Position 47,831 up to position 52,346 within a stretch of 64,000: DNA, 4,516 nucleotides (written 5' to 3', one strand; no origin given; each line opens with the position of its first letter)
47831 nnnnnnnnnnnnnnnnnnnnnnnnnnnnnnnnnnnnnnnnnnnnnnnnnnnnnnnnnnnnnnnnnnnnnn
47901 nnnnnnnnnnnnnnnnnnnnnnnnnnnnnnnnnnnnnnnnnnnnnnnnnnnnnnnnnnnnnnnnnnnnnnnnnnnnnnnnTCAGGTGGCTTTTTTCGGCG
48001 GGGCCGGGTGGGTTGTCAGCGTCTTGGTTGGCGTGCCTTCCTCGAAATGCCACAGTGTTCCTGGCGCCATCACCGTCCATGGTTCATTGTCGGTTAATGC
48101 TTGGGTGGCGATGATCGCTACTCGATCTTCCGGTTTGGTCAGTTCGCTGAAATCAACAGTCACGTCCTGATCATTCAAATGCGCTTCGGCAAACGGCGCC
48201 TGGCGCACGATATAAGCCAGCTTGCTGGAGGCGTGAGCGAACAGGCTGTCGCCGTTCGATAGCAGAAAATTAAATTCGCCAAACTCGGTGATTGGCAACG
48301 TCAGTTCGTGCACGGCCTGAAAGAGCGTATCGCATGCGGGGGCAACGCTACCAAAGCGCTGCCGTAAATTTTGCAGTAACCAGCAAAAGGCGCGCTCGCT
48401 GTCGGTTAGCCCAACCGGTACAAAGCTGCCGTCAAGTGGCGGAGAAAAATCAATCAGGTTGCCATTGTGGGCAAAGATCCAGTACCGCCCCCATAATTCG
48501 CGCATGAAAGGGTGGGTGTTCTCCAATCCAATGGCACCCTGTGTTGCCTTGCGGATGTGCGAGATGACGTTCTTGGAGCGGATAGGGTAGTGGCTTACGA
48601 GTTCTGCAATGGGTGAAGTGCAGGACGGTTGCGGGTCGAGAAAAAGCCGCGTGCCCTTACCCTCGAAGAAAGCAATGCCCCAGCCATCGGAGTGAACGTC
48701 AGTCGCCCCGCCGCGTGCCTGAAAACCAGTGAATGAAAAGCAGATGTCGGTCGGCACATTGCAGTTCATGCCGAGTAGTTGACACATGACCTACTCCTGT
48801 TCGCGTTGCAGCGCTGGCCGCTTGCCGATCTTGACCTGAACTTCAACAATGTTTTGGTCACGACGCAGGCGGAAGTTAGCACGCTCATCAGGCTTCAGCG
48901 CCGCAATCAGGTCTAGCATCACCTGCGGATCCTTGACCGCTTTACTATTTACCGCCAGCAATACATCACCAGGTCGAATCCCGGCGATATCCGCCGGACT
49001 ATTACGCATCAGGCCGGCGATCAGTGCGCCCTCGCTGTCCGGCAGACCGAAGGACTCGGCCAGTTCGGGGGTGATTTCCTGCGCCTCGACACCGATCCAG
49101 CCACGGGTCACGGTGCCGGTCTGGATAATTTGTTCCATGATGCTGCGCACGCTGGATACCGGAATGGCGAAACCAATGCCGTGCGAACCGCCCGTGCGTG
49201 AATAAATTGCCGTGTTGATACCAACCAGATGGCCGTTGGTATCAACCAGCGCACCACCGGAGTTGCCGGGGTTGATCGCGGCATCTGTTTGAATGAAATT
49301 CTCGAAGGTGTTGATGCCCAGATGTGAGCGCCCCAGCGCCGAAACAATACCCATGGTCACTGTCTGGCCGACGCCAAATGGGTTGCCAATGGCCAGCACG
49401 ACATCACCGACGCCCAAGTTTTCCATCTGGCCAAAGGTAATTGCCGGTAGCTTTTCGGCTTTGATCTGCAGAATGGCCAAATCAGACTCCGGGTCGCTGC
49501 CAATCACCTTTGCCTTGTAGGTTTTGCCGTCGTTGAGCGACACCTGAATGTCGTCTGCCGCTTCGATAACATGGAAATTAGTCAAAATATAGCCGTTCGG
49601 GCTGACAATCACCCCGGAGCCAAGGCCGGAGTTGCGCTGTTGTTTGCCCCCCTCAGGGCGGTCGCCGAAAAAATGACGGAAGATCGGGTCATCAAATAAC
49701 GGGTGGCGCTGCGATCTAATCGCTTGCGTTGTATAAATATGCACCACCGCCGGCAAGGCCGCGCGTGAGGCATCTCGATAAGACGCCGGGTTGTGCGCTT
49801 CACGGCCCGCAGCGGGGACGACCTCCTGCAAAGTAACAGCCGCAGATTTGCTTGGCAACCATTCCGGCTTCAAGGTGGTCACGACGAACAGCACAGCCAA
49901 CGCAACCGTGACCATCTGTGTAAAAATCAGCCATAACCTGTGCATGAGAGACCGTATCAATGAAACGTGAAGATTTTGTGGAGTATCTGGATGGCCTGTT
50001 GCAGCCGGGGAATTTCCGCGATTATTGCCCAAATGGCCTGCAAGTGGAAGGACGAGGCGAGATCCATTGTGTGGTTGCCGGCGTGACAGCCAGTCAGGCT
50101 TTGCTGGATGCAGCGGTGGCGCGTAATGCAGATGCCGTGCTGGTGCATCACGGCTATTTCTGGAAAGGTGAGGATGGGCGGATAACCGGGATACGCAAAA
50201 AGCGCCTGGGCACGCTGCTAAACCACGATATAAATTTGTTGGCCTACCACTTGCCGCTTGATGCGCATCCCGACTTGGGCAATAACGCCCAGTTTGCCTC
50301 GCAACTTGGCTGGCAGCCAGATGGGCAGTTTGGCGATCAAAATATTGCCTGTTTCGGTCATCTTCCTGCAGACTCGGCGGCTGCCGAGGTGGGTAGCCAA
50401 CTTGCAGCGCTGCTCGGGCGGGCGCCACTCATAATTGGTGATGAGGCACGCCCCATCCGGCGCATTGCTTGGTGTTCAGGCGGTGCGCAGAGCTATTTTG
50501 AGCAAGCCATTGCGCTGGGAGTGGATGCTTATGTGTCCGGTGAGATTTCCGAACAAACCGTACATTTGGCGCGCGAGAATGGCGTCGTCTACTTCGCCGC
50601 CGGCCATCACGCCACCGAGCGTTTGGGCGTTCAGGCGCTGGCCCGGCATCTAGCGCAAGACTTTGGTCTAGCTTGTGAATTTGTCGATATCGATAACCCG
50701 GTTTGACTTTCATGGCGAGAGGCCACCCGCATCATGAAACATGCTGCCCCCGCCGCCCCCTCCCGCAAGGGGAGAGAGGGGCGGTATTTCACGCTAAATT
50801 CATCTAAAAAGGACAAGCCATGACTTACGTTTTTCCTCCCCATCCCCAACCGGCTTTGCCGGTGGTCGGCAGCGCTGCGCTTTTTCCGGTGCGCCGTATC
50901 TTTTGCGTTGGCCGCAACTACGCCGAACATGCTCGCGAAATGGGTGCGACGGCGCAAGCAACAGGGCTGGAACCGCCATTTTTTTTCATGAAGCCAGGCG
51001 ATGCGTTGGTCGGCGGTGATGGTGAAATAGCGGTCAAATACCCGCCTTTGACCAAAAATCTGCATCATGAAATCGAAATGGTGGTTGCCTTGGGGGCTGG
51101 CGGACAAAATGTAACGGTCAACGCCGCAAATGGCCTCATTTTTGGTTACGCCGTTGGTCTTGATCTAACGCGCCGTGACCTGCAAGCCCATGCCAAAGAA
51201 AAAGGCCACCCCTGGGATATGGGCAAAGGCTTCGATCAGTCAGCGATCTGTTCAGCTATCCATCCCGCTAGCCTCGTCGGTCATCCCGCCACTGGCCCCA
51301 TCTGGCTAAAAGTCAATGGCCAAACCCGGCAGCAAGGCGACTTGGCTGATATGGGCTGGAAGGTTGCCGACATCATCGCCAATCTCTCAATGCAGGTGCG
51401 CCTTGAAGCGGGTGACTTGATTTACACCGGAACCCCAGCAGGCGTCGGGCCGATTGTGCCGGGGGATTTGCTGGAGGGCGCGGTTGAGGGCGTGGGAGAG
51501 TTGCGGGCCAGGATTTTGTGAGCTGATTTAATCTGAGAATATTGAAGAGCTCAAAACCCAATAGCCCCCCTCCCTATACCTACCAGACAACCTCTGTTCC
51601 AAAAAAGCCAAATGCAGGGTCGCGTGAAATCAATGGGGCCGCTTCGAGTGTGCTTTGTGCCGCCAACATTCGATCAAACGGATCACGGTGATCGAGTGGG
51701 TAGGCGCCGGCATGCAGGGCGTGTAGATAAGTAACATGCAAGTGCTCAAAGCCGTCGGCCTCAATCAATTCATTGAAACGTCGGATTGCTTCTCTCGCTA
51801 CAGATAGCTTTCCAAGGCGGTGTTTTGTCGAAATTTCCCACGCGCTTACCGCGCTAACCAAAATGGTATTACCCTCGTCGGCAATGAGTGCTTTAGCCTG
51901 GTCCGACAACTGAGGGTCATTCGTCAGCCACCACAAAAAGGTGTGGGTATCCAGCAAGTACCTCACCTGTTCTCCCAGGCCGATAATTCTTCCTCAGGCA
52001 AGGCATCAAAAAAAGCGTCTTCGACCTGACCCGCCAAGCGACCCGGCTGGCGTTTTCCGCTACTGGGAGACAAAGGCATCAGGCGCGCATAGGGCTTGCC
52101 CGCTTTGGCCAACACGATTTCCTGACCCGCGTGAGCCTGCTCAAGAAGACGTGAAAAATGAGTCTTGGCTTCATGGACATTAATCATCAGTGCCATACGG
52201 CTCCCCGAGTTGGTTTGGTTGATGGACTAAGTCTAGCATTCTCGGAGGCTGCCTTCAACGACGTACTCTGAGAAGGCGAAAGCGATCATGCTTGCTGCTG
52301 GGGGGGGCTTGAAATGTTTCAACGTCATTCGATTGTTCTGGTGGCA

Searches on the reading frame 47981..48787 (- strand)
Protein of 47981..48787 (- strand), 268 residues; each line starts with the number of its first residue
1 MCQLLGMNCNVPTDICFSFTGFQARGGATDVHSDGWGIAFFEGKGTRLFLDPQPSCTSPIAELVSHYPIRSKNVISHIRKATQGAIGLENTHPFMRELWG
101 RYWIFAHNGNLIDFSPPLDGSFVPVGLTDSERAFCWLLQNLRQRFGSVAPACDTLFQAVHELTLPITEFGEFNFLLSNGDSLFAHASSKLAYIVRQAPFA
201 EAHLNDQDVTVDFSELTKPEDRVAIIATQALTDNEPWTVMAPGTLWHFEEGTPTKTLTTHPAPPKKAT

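Call 57: search_protein_families(library=pfam, proteins=[window:47981-48787:-], max_evalue=0.0001)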
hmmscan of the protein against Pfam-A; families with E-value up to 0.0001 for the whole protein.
window:47981-48787:- (268 aa): 1 family
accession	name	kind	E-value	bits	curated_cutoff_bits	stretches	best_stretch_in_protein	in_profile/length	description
PF13230.11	GATase_4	-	1e-122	408.8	23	1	1-259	1-259/272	Glutamine amidotransferases class-II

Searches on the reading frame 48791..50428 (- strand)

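Call 57: search_protein_families(library=pfam, proteins=[window:48791-50428:-], max_evalue=0.0001)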
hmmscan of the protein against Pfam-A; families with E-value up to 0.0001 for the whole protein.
window:48791-50428:- (545 aa): 5 families
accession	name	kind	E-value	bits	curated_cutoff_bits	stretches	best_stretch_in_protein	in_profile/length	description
PF13365.12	Trypsin_2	-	8.8e-35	121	27.6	1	270-404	1-144/144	Trypsin-like peptidase domain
PF00089.32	Trypsin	-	1e-20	74.9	20.6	1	269-429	26-218/220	Trypsin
PF13180.12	PDZ_2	-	2.2e-11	44.3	27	1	445-534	3-80/80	PDZ domain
PF17820.7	PDZ_6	-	4e-10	39.7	27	1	470-523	2-54/54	PDZ domain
PF00595.29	PDZ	-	1.2e-06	29.2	23.2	1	441-500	8-59/81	PDZ domain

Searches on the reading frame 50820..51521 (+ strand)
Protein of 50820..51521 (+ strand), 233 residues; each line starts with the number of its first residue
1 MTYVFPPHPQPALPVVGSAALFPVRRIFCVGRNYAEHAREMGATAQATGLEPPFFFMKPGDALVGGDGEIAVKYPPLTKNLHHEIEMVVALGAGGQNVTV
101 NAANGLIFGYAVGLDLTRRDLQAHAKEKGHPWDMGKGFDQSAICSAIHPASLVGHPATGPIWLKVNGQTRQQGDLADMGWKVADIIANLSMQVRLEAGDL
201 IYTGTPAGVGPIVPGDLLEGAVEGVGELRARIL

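Call 57: search_protein_families(library=pfam, proteins=[window:50820-51521:+], max_evalue=0.0001)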
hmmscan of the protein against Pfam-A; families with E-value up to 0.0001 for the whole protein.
window:50820-51521:+ (233 aa): 1 family
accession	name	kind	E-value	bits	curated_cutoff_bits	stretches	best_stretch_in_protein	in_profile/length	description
PF01557.24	FAA_hydrolase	-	1.1e-51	176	23.9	1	27-232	2-213/214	Fumarylacetoacetate (FAA) hydrolase C-terminal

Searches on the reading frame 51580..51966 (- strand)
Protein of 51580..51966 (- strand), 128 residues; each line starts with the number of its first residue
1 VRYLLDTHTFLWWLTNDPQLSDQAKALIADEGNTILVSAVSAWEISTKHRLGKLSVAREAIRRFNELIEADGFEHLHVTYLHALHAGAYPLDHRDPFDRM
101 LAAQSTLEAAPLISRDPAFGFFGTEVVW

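Call 73: search_protein_families(library=pfam, proteins=[window:51580-51966:-], max_evalue=0.001)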
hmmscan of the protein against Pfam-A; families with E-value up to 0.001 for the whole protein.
window:51580-51966:- (128 aa): 1 family
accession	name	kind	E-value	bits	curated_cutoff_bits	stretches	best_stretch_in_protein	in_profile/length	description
PF01850.27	PIN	-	5.8e-15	56.4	23.6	1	3-119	1-114/120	PIN domain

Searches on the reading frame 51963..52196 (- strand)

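Call 73: search_protein_families(library=pfam, proteins=[window:51963-52196:-], max_evalue=0.001)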
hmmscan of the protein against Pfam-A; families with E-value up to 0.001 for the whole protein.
window:51963-52196:- (77 aa): 1 family
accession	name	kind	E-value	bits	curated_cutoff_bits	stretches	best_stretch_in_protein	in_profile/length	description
PF02604.26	PhdYeFM_antitox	-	4.3e-09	36.4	29.8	1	5-43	4-43/74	Antitoxin Phd_YefM, type II toxin-antitoxin system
